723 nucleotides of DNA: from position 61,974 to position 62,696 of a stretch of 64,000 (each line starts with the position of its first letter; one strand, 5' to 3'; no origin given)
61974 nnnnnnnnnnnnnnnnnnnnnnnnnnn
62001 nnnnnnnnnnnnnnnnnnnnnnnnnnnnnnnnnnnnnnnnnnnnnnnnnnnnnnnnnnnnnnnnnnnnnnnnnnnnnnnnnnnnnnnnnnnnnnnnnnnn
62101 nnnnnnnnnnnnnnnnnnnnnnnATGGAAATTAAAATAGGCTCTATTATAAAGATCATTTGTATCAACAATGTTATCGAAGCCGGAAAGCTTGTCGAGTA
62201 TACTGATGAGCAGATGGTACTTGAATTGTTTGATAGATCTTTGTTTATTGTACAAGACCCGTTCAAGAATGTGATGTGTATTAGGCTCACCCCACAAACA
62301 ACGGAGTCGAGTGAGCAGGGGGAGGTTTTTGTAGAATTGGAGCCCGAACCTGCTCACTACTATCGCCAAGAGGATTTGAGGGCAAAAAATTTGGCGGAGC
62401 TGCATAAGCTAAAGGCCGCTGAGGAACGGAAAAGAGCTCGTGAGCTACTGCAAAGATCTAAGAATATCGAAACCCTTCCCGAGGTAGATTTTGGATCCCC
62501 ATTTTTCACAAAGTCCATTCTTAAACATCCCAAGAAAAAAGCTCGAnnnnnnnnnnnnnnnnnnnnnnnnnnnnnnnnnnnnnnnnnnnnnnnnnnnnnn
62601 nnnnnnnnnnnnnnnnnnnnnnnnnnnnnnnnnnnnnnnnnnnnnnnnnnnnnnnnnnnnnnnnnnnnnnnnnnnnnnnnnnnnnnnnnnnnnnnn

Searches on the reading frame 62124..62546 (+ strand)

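Call 39: search_protein_families(library=pfam, proteins=[window:62124-62546:+], max_evalue=0.1)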
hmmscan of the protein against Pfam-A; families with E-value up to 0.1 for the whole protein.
window:62124-62546:+ (141 aa): 1 family
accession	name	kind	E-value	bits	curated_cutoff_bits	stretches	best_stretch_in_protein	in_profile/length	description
PF24635.1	DUF7632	-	0.081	13.4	27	0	21-51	25-55/95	Domain of unknown function (DUF7632)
